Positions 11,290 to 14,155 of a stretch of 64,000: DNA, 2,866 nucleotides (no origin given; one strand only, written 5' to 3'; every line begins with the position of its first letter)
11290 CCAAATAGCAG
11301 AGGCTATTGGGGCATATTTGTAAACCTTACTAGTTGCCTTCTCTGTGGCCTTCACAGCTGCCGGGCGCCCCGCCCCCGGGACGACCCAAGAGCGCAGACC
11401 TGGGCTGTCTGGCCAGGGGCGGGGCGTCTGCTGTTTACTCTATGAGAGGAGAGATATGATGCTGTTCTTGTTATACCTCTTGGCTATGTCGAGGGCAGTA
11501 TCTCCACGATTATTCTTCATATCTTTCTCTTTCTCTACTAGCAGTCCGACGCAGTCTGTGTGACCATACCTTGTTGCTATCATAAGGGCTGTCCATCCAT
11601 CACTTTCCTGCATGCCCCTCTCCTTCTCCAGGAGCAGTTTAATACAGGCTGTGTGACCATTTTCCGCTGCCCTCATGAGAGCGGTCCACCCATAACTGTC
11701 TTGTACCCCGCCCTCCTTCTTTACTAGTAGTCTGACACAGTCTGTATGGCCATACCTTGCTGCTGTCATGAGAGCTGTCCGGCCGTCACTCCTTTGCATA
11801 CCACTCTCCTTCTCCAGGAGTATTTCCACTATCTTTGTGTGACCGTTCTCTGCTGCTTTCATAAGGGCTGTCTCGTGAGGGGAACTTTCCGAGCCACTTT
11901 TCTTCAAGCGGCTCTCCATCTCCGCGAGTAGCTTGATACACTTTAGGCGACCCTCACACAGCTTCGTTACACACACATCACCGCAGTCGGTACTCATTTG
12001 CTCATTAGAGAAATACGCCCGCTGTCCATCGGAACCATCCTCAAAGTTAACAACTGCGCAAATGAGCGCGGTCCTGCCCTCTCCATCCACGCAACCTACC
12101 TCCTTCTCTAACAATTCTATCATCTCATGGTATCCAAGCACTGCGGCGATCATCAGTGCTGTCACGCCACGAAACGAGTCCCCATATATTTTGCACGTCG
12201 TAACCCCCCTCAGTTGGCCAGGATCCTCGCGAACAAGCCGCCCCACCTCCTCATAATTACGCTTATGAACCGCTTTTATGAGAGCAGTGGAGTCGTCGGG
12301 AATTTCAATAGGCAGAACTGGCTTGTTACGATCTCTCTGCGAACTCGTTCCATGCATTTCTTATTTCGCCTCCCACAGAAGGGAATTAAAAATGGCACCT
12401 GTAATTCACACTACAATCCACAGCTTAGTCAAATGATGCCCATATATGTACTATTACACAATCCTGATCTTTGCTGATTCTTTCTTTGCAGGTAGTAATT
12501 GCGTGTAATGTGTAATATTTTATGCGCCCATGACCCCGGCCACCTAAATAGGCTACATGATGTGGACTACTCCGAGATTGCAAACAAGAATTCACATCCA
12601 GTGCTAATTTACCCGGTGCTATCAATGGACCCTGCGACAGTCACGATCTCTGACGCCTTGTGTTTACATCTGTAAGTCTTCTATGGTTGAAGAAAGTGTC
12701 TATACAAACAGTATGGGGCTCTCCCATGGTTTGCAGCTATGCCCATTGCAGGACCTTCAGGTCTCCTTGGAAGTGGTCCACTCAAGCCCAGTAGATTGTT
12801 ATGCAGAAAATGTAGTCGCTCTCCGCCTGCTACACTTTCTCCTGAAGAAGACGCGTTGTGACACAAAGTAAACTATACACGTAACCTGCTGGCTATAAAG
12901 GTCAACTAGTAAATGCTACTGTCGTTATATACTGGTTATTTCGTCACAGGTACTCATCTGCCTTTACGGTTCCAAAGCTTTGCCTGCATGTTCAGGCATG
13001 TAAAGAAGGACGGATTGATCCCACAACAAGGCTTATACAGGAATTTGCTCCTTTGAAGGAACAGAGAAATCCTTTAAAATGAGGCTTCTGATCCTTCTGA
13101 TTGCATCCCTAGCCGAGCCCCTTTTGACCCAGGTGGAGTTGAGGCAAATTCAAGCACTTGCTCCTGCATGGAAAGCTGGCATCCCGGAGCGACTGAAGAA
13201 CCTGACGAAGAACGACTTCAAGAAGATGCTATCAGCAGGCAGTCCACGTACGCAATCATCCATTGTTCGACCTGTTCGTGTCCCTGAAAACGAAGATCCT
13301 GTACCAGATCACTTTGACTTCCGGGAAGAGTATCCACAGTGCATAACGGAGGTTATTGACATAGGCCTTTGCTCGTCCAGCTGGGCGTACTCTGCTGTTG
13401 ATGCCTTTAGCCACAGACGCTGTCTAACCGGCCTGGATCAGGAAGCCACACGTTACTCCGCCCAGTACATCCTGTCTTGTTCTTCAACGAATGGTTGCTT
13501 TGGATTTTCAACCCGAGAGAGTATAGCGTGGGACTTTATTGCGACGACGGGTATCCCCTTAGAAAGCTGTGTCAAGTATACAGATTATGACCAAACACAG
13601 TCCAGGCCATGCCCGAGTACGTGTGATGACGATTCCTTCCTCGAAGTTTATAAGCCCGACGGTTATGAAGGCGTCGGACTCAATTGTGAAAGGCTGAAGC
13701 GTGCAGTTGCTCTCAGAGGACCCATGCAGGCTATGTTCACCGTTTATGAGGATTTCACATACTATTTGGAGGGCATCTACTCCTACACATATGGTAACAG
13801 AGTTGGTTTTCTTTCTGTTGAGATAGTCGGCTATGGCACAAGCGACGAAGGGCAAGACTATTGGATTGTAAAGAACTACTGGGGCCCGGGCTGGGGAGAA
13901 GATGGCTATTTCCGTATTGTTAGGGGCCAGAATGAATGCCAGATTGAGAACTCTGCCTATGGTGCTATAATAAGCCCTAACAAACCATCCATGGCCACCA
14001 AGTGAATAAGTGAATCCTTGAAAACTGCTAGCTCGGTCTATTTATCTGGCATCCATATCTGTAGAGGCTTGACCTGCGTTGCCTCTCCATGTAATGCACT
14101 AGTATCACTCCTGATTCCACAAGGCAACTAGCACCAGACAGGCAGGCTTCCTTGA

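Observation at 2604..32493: Inverted 199-bp perfect duplication across two PDI-like genes brackets about 29 kb (gene-conversion tract or inversion substrate)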

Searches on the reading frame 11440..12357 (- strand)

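Call 46: search_protein_families(library=pfam, proteins=[window:11440-12357:-], max_evalue=0.001)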
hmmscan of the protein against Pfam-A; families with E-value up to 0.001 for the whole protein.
window:11440-12357:- (305 aa): 7 families
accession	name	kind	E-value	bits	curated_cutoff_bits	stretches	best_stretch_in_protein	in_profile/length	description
PF12796.13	Ank_2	-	8e-54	180.6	27.3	5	165-245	1-82/90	Ankyrin repeats (3 copies)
PF00023.36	Ank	-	1.2e-39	132.5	21.1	3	191-214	1-24/33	Ankyrin repeat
PF13606.12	Ank_3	-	5.4e-28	94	22.3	1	191-213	1-23/30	Ankyrin repeat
PF13637.12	Ank_4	-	5.2e-27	93.7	22.7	2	197-243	2-50/50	Ankyrin repeats (many copies)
PF13857.12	Ank_5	-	6.6e-26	90.5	27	3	188-227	12-53/56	Ankyrin repeats (many copies)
PF24521.3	Ank_KRIT1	-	3.8e-09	36.9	80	1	161-214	18-68/149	KRIT1 ankyrin-repeats domain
PF23745.1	ANK_LRRK2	-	4.5e-05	23.8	27.5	0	160-215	62-116/130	LRRK2 ANK repeat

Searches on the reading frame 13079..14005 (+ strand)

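Call 46: search_protein_families(library=pfam, proteins=[window:13079-14005:+], max_evalue=0.001)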
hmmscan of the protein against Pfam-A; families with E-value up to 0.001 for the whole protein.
window:13079-14005:+ (308 aa): 1 family
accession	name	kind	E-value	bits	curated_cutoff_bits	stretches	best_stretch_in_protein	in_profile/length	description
PF00112.29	Peptidase_C1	-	3.4e-48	165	20.7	1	75-295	1-218/220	Papain family cysteine protease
